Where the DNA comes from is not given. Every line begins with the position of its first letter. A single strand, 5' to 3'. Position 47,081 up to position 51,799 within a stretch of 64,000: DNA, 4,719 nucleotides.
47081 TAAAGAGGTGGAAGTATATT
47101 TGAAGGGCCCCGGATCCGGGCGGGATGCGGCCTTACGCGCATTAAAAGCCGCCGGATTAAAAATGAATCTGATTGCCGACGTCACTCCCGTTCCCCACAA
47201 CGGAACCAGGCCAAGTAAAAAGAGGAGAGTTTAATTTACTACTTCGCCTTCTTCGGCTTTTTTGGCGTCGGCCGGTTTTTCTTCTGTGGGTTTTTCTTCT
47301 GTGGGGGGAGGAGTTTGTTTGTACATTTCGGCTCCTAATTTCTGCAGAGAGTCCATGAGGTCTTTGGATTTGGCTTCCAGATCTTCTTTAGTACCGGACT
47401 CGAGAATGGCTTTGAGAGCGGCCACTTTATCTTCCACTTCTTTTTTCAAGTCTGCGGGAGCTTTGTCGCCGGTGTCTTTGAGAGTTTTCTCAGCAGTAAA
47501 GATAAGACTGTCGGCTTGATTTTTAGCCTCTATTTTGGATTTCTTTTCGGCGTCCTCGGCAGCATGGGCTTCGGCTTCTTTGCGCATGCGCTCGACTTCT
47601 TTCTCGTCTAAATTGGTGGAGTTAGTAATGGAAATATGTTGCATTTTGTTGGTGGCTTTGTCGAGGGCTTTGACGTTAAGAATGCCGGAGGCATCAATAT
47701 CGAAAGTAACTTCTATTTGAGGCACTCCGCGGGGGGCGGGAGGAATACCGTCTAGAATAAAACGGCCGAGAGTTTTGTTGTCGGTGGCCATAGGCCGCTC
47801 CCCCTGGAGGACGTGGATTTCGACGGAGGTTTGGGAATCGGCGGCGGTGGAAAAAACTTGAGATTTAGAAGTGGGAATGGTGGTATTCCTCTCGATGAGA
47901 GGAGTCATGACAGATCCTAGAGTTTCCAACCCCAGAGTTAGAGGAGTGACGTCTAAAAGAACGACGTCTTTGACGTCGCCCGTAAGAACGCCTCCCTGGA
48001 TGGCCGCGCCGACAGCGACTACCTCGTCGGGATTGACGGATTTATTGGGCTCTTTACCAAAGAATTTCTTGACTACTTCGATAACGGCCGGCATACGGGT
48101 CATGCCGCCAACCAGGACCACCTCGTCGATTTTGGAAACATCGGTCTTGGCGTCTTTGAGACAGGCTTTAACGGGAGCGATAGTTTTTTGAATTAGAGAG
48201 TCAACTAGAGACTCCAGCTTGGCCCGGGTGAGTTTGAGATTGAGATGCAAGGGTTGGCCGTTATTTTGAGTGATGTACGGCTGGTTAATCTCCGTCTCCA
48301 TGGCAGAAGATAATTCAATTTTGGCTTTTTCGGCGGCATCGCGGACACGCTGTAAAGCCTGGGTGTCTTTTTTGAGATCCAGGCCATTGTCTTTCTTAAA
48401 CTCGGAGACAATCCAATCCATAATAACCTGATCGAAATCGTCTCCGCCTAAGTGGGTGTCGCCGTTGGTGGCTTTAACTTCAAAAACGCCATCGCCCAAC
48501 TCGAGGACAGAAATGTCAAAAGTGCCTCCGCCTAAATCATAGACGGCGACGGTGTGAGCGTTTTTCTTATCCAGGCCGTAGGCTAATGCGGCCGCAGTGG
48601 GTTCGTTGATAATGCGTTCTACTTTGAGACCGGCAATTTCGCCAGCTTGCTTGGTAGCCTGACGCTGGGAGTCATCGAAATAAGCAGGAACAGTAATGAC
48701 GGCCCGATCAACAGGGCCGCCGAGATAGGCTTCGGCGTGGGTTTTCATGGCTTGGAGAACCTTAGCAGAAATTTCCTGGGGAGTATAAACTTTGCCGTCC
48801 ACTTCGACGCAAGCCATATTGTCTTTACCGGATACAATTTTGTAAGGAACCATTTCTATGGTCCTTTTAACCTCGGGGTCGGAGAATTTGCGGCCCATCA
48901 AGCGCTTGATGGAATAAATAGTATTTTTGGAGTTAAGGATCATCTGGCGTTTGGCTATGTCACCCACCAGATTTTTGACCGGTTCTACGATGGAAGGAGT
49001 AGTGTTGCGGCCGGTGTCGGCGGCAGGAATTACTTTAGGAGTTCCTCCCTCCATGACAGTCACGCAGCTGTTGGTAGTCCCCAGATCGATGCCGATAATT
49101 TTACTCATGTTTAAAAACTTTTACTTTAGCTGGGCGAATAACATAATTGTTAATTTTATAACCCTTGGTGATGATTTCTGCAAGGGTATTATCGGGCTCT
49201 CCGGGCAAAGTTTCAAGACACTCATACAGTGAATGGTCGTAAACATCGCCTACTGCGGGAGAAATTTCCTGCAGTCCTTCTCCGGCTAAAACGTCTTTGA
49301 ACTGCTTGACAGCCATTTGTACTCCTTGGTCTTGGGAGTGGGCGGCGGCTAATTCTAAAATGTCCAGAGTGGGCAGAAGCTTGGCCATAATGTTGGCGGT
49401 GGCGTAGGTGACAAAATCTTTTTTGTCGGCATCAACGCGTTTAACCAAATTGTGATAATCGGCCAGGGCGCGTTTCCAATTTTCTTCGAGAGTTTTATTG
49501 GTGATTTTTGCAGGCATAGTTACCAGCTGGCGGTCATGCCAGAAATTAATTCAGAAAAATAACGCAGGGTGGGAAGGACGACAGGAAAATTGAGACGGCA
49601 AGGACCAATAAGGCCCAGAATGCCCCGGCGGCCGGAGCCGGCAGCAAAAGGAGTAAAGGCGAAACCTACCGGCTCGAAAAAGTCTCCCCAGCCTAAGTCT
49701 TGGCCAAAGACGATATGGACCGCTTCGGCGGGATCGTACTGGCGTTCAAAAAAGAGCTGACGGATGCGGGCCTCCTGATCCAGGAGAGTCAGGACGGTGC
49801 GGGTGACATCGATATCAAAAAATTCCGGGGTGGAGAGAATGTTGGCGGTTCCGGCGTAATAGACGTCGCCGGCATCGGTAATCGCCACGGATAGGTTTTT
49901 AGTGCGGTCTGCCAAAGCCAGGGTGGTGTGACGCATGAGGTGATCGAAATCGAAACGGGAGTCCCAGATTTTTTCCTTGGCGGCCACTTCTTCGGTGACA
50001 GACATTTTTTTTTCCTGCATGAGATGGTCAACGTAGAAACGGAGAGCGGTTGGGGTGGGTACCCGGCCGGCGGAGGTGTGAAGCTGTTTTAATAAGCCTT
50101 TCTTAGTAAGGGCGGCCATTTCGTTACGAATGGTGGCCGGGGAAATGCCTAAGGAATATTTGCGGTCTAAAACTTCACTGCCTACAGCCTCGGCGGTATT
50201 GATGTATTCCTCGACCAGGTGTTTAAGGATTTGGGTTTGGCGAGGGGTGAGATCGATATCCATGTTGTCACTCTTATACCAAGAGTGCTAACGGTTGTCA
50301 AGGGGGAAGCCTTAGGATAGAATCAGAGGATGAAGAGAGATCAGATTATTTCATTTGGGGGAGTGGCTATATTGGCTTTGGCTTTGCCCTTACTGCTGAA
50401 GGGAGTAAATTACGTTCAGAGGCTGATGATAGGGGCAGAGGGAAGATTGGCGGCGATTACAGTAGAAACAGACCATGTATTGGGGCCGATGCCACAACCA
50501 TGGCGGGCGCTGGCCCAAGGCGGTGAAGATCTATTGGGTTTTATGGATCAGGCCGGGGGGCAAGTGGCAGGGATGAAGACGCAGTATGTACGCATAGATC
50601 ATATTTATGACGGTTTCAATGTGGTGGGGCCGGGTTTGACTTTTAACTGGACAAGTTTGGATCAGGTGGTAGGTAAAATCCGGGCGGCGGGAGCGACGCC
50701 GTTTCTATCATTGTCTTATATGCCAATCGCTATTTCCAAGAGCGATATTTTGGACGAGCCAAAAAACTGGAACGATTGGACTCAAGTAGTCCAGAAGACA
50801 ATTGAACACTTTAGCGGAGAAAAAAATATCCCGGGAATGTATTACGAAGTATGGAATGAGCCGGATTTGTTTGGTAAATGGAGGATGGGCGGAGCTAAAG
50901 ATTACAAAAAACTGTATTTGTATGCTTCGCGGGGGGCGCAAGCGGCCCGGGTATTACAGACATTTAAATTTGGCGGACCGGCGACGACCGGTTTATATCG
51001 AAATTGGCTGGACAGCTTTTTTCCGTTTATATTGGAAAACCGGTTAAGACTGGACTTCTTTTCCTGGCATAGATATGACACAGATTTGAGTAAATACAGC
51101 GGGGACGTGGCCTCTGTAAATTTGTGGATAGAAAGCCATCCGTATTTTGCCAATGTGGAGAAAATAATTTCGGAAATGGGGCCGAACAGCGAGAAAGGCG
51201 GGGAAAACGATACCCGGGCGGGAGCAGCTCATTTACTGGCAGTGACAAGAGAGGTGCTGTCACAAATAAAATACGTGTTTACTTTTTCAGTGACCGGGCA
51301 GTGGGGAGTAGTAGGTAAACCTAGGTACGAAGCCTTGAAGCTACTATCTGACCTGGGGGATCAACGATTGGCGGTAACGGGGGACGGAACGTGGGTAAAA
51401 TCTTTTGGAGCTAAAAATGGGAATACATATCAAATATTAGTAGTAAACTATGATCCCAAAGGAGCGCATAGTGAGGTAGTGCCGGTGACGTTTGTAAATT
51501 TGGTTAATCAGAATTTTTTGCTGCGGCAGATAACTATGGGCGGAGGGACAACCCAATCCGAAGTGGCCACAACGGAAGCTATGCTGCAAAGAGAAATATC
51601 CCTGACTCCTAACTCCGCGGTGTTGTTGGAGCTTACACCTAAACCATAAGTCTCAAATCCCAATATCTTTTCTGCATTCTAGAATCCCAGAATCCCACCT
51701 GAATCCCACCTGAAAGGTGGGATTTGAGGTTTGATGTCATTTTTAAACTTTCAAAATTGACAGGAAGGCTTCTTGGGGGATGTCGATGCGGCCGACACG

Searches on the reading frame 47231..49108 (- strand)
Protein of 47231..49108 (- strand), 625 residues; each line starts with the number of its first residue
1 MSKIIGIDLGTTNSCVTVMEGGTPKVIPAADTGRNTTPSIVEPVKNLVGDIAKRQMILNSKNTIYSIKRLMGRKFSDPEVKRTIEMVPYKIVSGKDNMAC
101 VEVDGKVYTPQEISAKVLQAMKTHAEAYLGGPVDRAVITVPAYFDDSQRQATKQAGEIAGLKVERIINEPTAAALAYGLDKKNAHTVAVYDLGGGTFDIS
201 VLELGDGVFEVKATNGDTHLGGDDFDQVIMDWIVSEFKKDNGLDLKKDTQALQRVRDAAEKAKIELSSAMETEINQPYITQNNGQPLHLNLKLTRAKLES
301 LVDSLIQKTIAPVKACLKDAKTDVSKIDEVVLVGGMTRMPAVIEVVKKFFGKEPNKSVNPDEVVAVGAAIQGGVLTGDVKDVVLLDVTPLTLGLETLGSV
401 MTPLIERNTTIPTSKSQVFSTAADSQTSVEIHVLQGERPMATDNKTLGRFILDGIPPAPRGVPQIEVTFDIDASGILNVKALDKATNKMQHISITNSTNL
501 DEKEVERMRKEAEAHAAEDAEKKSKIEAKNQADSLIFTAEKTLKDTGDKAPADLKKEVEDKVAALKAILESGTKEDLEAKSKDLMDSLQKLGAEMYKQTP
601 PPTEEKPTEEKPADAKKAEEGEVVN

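Call 8: search_protein_families(library=pfam, proteins=[window:47231-49108:-], max_evalue=0.001)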
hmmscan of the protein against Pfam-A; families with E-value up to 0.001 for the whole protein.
window:47231-49108:- (625 aa): 3 families
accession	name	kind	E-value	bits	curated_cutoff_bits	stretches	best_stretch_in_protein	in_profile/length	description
PF00012.26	HSP70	-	3.7e-253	841.6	20.6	1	4-597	1-599/599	Hsp70 protein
PF06723.19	MreB_Mbl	-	8.1e-17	61.5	27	1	113-369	73-316/327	MreB/Mbl protein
PF14450.12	FtsA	-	9.2e-06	26.5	31.8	0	191-354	4-112/127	Cell division protein FtsA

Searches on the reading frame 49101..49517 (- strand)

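Call 8: search_protein_families(library=pfam, proteins=[window:49101-49517:-], max_evalue=0.001)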
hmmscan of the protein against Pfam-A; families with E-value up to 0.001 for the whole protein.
window:49101-49517:- (138 aa): 1 family
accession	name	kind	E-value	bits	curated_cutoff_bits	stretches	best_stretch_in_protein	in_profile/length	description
PF01025.24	GrpE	-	4.1e-27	95.3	25.8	1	7-136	27-165/165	GrpE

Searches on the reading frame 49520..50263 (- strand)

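Call 9: search_protein_families(library=pfam, proteins=[window:49520-50263:-], max_evalue=0.001)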
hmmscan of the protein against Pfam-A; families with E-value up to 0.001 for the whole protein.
window:49520-50263:- (247 aa): 3 families
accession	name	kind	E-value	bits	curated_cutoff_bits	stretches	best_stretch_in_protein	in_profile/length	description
PF01628.27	HrcA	-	5.5e-13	49.8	22.2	1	105-227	104-212/215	HrcA protein C terminal domain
PF03444.21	HrcA_DNA-bdg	-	4.8e-05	23.4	21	1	4-73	1-69/79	Winged helix-turn-helix transcription repressor, HrcA DNA-binding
PF08220.18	HTH_DeoR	-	0.00045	20.3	21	0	37-65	23-51/57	DeoR-like helix-turn-helix domain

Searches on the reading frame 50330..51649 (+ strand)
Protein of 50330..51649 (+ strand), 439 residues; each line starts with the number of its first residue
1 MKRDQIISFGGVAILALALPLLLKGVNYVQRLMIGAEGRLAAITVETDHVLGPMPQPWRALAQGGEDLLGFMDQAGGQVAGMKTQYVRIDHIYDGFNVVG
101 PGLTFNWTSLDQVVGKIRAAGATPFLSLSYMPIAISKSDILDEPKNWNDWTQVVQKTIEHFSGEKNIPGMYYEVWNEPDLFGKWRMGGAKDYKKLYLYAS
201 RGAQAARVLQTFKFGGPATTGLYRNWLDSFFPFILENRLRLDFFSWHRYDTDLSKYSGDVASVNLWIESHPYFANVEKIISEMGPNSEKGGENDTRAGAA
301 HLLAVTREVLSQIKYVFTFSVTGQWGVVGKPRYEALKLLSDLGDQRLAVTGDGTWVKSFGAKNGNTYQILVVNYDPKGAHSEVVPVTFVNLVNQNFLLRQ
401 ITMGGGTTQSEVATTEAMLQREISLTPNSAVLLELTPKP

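Call 9: search_protein_families(library=pfam, proteins=[window:50330-51649:+], max_evalue=0.001)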
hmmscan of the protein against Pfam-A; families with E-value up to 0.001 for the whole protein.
window:50330-51649:+ (439 aa): 2 families
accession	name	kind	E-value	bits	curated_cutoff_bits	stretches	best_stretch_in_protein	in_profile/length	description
PF01229.23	Glyco_hydro_39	-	8.4e-22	78.1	26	1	82-257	46-234/472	Glycosyl hydrolases family 39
PF11790.14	Glyco_hydro_cc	-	0.00031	20.8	21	1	145-320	49-206/237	Glycosyl hydrolase catalytic core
